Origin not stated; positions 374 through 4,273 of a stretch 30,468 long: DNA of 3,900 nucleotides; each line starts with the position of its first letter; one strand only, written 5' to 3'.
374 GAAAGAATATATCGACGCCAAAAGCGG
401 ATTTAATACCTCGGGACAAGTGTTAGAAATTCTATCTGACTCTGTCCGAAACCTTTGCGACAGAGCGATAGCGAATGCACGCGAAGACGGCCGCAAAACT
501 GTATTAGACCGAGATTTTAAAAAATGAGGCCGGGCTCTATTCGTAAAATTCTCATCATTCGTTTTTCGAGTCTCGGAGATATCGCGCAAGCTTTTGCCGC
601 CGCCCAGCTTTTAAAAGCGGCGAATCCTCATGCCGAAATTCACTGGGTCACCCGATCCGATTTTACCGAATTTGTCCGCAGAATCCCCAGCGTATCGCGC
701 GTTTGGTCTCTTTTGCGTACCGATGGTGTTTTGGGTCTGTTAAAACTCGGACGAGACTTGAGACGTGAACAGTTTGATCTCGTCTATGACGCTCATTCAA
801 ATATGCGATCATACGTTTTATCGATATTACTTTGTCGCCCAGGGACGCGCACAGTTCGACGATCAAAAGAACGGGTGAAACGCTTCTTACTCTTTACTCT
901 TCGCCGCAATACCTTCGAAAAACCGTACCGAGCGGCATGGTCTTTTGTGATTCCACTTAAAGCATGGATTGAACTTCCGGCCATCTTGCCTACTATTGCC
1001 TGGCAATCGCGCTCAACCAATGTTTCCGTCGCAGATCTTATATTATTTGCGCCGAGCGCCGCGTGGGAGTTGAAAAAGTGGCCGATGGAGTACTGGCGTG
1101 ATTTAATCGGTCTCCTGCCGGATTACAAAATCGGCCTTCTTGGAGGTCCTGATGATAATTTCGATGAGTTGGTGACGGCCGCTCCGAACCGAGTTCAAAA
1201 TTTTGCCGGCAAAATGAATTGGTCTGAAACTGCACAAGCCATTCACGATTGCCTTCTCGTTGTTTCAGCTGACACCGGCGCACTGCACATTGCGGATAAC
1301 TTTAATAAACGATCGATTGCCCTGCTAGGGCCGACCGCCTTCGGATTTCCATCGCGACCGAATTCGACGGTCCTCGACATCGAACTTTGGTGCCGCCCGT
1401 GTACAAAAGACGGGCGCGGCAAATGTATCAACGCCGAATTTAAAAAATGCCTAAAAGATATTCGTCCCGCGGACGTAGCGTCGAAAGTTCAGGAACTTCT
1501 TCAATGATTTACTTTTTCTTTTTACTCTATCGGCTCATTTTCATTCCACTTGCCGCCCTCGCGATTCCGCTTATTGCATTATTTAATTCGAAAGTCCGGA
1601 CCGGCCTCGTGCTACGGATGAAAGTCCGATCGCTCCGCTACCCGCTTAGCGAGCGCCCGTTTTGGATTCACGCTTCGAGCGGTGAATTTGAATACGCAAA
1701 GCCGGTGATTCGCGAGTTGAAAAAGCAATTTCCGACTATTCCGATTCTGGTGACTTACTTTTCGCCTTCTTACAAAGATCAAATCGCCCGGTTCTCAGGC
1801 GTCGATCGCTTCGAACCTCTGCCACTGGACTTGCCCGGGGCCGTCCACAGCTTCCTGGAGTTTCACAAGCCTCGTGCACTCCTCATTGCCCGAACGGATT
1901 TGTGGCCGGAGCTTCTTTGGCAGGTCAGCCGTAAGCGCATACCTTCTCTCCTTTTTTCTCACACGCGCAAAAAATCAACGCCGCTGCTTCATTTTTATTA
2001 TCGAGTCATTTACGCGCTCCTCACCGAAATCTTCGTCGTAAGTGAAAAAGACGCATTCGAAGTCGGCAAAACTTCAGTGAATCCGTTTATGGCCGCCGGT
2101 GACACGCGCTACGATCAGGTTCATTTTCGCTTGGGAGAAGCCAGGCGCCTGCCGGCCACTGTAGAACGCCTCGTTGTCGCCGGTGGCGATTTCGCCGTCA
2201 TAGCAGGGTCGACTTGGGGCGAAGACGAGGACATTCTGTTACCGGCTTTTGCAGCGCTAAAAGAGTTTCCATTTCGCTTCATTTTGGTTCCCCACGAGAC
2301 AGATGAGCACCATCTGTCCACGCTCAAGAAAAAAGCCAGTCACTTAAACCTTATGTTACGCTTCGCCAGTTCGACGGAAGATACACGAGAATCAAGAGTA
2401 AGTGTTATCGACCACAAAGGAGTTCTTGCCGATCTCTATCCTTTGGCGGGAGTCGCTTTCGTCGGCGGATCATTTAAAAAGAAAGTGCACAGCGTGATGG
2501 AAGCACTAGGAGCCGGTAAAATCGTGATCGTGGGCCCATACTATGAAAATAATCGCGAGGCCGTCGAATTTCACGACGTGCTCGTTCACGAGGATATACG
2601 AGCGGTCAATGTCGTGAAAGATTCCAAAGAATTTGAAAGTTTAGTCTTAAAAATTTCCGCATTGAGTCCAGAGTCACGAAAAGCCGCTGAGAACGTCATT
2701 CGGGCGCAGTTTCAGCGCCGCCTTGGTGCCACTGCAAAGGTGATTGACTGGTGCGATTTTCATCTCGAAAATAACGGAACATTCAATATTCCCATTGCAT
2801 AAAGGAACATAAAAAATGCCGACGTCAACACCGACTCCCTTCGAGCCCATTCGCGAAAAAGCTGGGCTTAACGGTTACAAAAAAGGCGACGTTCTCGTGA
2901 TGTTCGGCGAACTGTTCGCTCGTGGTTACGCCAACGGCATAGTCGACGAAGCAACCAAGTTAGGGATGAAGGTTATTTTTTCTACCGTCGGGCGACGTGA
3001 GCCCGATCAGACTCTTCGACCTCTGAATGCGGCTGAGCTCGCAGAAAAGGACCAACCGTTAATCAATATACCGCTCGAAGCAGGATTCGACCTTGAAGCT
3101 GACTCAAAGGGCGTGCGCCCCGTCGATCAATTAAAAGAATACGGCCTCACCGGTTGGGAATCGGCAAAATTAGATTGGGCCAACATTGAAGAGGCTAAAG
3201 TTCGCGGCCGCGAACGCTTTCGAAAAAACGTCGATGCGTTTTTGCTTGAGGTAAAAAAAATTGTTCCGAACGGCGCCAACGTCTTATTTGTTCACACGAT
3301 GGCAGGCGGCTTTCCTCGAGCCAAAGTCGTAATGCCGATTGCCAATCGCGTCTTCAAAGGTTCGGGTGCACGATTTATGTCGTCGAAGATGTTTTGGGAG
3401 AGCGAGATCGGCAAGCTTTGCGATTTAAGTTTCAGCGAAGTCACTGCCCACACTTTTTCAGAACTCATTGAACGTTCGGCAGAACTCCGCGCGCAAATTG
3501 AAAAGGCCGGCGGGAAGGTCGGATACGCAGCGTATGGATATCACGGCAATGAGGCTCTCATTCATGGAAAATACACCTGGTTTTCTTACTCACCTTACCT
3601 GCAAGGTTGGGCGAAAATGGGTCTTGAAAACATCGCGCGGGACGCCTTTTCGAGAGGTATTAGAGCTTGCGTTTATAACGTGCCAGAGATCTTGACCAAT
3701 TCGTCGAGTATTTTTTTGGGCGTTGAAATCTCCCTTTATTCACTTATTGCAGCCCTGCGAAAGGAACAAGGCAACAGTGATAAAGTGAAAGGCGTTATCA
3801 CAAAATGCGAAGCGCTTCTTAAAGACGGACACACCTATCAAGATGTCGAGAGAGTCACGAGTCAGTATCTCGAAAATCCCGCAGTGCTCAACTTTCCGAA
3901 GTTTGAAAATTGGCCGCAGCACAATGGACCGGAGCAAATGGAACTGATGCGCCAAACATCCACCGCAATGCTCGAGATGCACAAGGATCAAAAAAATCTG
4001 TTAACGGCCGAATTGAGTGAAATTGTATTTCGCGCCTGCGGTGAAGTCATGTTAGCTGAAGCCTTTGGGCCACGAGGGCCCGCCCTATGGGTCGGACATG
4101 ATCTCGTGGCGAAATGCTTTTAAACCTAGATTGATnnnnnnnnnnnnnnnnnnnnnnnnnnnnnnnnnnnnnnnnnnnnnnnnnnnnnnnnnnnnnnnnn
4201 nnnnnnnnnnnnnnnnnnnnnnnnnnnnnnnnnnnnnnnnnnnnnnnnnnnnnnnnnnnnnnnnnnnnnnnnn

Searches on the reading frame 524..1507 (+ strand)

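Call 8: search_protein_families(library=pfam, proteins=[window:524-1507:+], max_evalue=0.001)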
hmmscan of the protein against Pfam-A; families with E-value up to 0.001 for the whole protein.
window:524-1507:+ (327 aa): 1 family
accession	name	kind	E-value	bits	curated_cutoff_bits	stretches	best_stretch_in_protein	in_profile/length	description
PF01075.23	Glyco_transf_9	-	2.3e-26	93.1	22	1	73-295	2-238/247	Glycosyltransferase family 9 (heptosyltransferase)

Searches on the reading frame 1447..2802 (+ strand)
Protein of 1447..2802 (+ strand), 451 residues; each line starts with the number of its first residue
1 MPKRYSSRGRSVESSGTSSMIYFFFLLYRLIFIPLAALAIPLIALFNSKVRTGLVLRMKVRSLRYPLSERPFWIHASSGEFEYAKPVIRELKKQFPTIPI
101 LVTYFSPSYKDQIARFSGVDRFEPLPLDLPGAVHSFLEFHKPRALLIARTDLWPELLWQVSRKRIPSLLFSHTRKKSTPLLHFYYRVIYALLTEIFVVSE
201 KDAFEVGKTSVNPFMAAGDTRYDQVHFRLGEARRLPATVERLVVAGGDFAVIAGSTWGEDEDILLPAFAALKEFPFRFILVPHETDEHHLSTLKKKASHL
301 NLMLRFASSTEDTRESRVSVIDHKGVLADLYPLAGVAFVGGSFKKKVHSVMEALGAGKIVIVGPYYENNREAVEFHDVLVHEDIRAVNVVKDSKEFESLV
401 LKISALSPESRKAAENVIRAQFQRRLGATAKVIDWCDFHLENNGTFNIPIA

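Call 8: search_protein_families(library=pfam, proteins=[window:1447-2802:+], max_evalue=0.001)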
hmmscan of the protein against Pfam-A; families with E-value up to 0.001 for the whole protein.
window:1447-2802:+ (451 aa): 1 family
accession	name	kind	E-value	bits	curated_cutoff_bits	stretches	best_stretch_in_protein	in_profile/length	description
PF04413.22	Glycos_transf_N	-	4.5e-29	101.7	23.9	1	68-224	15-179/179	3-Deoxy-D-manno-octulosonic-acid transferase (kdotransferase)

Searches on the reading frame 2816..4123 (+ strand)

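Call 8: search_protein_families(library=pfam, proteins=[window:2816-4123:+], max_evalue=0.001)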
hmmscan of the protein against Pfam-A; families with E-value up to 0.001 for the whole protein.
window:2816-4123:+ (435 aa): 1 family
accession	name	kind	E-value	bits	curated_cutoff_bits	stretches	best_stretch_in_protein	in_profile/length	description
PF22046.2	FabMG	-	4.3e-180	599.5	27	1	10-434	3-430/431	Enoyl-acyl carrier protein reductase FabMG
